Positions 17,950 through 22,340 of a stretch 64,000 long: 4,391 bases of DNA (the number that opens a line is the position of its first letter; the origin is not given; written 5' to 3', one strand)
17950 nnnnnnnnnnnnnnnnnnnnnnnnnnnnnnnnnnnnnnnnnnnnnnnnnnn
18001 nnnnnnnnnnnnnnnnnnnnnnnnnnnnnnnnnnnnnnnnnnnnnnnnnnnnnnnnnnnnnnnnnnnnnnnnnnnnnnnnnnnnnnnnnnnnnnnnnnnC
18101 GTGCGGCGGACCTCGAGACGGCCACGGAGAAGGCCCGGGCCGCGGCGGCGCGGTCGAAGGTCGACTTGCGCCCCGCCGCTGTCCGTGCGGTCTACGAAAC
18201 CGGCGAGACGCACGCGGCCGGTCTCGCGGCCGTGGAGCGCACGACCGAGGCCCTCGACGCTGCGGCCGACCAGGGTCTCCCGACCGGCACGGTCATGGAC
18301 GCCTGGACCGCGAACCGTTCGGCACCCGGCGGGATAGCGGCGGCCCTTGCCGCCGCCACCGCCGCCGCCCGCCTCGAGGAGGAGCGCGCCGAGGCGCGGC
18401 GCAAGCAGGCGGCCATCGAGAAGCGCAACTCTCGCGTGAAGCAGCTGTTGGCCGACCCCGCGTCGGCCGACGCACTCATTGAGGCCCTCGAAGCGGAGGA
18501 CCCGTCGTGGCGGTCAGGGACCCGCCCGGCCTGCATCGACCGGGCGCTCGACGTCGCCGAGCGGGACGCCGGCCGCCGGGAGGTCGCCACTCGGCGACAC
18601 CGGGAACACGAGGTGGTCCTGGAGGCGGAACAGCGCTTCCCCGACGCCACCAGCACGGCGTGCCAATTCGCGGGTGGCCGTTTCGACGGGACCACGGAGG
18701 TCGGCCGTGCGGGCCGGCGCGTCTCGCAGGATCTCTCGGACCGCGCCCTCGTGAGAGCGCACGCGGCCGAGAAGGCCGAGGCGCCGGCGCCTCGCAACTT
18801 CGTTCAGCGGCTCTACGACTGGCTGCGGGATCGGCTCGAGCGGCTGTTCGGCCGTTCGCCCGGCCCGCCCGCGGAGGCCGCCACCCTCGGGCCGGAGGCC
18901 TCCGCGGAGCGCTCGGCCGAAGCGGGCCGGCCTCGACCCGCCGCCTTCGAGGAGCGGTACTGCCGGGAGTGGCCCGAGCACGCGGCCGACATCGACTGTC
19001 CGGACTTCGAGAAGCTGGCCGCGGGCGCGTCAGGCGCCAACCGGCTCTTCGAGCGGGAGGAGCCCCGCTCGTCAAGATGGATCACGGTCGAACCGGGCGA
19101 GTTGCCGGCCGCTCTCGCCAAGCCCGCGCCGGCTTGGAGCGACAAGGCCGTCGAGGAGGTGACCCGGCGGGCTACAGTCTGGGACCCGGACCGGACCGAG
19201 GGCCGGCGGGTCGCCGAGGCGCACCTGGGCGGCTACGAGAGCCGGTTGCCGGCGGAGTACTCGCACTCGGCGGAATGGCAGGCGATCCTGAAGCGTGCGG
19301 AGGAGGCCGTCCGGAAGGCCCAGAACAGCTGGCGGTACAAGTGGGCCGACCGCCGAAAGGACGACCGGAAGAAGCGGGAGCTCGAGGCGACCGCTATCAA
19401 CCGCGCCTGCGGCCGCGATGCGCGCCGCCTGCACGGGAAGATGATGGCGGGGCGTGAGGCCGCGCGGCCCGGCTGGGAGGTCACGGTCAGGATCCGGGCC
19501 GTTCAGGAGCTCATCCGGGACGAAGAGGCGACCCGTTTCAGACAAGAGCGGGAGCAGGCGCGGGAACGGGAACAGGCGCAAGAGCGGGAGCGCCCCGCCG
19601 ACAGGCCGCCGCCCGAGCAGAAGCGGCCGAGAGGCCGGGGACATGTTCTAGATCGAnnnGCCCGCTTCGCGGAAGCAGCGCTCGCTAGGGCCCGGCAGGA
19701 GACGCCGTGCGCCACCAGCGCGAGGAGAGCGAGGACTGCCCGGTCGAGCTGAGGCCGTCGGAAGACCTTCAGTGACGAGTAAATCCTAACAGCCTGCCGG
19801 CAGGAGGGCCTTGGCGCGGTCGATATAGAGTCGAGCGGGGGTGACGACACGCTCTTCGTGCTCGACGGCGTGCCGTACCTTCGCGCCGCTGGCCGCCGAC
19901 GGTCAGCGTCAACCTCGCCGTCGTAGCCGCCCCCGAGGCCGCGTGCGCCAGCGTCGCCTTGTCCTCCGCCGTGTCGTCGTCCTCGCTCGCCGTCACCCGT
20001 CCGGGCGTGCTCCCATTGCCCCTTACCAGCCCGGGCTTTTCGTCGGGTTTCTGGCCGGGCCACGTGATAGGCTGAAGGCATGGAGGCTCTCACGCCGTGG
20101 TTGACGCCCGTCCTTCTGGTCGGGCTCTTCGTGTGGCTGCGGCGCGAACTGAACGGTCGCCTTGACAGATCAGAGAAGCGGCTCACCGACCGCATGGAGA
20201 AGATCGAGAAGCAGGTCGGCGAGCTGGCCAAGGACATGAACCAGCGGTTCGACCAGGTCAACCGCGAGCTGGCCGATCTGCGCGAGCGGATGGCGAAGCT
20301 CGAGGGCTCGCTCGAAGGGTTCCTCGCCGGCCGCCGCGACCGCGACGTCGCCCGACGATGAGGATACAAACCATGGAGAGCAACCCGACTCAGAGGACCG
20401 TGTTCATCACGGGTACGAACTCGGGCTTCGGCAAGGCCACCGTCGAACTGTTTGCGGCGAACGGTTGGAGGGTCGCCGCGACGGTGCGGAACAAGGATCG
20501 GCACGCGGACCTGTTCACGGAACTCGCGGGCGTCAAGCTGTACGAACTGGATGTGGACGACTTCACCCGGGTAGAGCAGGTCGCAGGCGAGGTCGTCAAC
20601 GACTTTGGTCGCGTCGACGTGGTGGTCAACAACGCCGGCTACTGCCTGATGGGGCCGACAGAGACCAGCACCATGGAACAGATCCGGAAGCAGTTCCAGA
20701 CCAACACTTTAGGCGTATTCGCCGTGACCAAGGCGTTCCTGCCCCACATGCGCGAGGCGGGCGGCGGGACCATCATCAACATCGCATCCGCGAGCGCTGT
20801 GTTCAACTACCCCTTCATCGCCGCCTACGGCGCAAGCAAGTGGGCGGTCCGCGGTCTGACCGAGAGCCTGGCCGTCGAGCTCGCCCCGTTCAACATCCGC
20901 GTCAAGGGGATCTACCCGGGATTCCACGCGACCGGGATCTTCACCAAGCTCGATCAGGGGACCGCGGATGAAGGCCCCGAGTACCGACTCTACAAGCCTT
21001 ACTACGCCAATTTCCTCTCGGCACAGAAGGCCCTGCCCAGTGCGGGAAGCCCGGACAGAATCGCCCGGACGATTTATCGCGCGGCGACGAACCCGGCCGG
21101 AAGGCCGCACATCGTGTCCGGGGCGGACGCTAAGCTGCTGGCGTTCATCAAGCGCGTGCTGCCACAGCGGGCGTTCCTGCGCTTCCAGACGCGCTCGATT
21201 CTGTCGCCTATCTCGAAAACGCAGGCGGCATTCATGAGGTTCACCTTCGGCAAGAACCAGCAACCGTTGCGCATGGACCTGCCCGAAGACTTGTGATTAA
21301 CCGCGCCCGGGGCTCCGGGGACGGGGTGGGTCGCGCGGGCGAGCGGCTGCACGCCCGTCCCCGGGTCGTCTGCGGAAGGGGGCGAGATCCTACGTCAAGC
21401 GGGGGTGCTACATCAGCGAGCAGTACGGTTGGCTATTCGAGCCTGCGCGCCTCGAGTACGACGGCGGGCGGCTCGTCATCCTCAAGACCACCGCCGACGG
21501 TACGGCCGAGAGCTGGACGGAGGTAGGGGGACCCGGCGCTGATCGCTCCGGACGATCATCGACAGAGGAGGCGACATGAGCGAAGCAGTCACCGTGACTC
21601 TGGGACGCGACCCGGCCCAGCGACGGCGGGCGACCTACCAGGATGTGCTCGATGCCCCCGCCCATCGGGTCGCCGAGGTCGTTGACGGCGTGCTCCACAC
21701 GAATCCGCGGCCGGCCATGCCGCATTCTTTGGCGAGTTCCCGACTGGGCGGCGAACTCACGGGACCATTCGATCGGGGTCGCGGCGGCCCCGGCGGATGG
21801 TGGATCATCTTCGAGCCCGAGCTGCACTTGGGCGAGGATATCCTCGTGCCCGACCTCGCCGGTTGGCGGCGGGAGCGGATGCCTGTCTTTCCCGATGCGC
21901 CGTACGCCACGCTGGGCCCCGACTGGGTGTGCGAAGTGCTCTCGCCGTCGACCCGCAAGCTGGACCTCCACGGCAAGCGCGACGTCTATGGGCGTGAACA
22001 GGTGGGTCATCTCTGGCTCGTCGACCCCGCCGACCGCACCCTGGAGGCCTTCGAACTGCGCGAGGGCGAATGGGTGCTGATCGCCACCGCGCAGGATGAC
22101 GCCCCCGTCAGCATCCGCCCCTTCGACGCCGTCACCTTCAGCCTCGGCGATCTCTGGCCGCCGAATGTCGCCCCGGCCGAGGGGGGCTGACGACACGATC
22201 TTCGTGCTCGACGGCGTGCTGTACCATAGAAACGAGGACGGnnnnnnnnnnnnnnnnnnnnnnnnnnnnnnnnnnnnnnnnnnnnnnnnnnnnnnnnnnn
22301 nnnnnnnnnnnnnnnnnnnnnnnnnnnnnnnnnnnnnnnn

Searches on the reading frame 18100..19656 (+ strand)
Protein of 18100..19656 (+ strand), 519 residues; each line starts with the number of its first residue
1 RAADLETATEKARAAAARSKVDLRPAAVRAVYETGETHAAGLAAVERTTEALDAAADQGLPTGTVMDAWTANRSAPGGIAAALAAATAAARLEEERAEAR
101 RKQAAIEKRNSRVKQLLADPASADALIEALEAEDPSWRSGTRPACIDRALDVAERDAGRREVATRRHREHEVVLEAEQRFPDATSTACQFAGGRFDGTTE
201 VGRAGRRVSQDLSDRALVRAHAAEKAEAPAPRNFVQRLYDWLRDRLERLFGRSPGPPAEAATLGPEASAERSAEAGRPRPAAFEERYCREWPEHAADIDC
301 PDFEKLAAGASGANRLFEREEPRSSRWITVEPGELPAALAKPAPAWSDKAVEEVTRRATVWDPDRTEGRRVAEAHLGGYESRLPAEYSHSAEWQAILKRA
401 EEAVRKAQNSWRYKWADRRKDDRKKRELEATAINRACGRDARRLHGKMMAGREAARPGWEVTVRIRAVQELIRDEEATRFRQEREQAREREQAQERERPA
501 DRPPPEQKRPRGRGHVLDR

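Call 67: find_homologous_proteins(query=window:18100-19656:+, max_evalue=0.00001)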
Query window:18100-19656:+ (519 aa): 22 proteins with E <= 0.00001 among 8000 candidates.
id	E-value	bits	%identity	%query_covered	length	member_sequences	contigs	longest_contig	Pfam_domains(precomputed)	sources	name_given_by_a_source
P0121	7.6e-262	888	85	97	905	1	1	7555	-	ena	-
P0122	8.4e-261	884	90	92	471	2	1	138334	-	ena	-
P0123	9.5e-254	861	85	97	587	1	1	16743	-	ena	-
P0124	3.3e-252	856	84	96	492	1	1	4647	-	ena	-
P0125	1.1e-233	795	74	97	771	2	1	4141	-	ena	-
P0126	1.7e-209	715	71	96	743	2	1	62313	-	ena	-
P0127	9.7e-174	597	80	71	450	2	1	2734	-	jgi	-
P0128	2.1e-156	540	79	67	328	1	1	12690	-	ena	-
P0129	2.1e-153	530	70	75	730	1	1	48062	-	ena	-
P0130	3.6e-148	513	66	17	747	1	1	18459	PF26078.1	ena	-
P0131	6.7e-119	416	64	15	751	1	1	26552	-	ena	-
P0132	6.5e-106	373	53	83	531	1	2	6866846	-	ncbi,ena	-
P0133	5.9e-104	367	56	76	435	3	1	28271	-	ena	-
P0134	1.7e-103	365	54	71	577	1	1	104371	-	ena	-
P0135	4.4e-100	354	58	69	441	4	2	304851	-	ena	-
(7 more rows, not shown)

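Call 85: predict_structure(alignment_id=A8)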
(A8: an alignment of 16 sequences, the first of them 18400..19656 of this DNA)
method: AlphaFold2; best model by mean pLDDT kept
length: 419 residues; sequences in the alignment: 16
mean_pLDDT: 60.0   pTM: 0.31
mean pLDDT of the five models: 60.0, 60.0, 59.8, 55.7, 51.2
residues with pLDDT >= 90: 24; 70-90: 131; 50-70: 99; < 50: 165
segments of 3 or more residues with pLDDT < 50: 76-102, 104-106, 111-140, 142-177, 212-222, 230-263, 406-409, 411-419
pLDDT, mean of each block of 10 residues (from residue 1): 76 76 75 70 80 68 56 47 33 40 49 41 36 41 43 33 31 44 76 69 64 46 50 41 41 40 61 74 63 87 92 93 89 88 77 56 68 76 80 62 49 40
secondary structure, 60 per line:
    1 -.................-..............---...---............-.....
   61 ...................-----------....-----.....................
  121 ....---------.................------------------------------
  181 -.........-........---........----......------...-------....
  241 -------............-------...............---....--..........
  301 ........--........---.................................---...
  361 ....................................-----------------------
elements in order: H2-18 H20-33 H43-54 H56-79 H91-94 H100-124 H134-150 H182-190 H192-199 H203-210 E218-220 E227-229 H237-240 H248-259 H267-281 H285-288 H291-308 H311-318 H322-354 H358-396
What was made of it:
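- Tried and rejected: The AlphaFold2 model was too poor for a fold search (pLDDT 60, pTM 0.31), so none was run (call 85).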

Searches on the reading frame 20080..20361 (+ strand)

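Call 17: search_protein_families(library=pfam, proteins=[window:20080-20361:+], max_evalue=0.01)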
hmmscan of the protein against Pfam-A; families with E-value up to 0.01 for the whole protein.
window:20080-20361:+ (93 aa): 10 families
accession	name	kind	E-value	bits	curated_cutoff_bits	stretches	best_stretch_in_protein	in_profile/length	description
PF01442.23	Apolipoprotein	-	0.00017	21.8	90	1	19-88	37-107/190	Apolipoprotein A1/A4/E domain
PF23991.1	DUF7310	-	0.0004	21.3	40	1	25-79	2-54/83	Coiled-coil region of unknown function (DUF7310)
PF16326.10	ABC_tran_CTD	-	0.00056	20.5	32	1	33-79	11-58/69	ABC transporter C-terminal domain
PF06103.16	DUF948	-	0.0014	19.2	37.2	1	28-75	24-71/89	Bacterial protein of unknown function (DUF948)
PF04513.17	Baculo_PEP_C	-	0.0014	19.1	38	1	21-82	51-112/140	Baculovirus polyhedron envelope protein, PEP, C terminus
PF17522.7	DUF5446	-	0.0027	18.2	26.2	1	26-71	19-61/72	Family of unknown function (DUF5446)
PF16515.11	HIP1_clath_bdg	-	0.0028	18.4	28.8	1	25-79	22-76/99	Clathrin-binding domain of Huntingtin-interacting protein 1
PF16740.10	SKA2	-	0.003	17.8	30.1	1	33-79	48-94/110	Spindle and kinetochore-associated protein 2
PF15964.10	CCCAP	-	0.0055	15.5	27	1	20-80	361-421/703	Centrosomal colon cancer autoantigen protein family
PF00509.23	Hemagglutinin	-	0.0095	14.9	31.8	1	36-79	370-413/550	Haemagglutinin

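Call 22: search_protein_families(library=ncbifam, proteins=[window:20080-20361:+], max_evalue=0.1)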
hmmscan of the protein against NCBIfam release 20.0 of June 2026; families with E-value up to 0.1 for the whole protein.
window:20080-20361:+ (93 aa): 7 families
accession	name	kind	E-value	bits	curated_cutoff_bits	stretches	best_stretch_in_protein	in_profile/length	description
TIGR03825.1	FliH_bacil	equivalog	0.0029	17.2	148.9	1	24-87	42-104/255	flagellar assembly protein FliH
NF047515.1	SpiroCoCo_C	equivalog_domain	0.0063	15.7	125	1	27-79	146-197/313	SpiroCoCo family coiled-coil protein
NF045487.1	ASRP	equivalog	0.011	14.3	300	1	29-77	382-430/593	archaea-specific SMC-related protein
NF009646.0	PRK13182.1-1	equivalog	0.026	14.4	262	1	34-79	101-147/180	chromosome-anchoring protein RacA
NF043058.1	T4SS_LegC2C7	subfamily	0.028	13.4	350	1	28-78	134-183/348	LegC2/C7 family Dot/Icm T4SS effector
NF011874.0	PRK15347.1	equivalog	0.069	11.1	852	1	8-74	13-80/921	two component system sensor kinase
NF033885.1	conj_TraP_IncI1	equivalog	0.07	12.9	135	1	20-75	87-141/217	conjugal transfer protein TraP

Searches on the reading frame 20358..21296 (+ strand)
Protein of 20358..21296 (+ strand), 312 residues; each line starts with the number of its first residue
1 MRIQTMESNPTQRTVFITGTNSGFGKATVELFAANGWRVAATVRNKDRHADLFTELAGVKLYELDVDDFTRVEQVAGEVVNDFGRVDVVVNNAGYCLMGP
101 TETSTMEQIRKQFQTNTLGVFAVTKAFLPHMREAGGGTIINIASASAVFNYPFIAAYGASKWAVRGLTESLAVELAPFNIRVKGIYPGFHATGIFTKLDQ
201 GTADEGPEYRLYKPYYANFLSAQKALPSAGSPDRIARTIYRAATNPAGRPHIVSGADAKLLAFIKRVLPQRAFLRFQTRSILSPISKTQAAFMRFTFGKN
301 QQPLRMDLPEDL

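Call 17: search_protein_families(library=pfam, proteins=[window:20358-21296:+], max_evalue=0.01)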
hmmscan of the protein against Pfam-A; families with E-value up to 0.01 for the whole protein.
window:20358-21296:+ (312 aa): 7 families
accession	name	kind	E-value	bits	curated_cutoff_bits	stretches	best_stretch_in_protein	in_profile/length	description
PF00106.31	adh_short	-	6.2e-51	173.1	26.6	1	14-200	2-192/195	short chain dehydrogenase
PF13561.12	adh_short_C2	-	7.4e-41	140.7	27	1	21-200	5-186/236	Enoyl-(Acyl carrier protein) reductase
PF08659.16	KR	-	8.5e-08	32.8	22.6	1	14-167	2-159/180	KR domain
PF08643.16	DUF1776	-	3.9e-07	30.2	25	1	93-192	101-201/294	Fungal family of unknown function (DUF1776)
PF01370.27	Epimerase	-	0.00012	22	20.9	1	15-128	1-103/240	NAD dependent epimerase/dehydratase family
PF13460.12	NAD_binding_10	-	0.00015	22.1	27.2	1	19-146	1-100/184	NAD(P)H-binding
PF05368.20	NmrA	-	0.0022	18.1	27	1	12-92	2-76/298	NmrA-like family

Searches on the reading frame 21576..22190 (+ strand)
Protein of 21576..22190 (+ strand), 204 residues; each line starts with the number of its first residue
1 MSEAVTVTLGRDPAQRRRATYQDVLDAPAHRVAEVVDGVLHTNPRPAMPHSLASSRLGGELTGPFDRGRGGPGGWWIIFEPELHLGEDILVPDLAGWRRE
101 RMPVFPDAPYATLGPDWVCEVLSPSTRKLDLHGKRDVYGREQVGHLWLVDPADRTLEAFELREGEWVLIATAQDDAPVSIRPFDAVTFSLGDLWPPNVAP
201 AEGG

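Call 21: search_protein_families(library=pfam, proteins=[window:21576-22190:+], max_evalue=0.001)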
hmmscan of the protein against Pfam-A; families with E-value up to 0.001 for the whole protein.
window:21576-22190:+ (204 aa): 1 family
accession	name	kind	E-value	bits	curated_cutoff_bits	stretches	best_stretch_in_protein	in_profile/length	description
PF05685.18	Uma2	-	1.8e-18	67.1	27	1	27-181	10-162/172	Putative restriction endonuclease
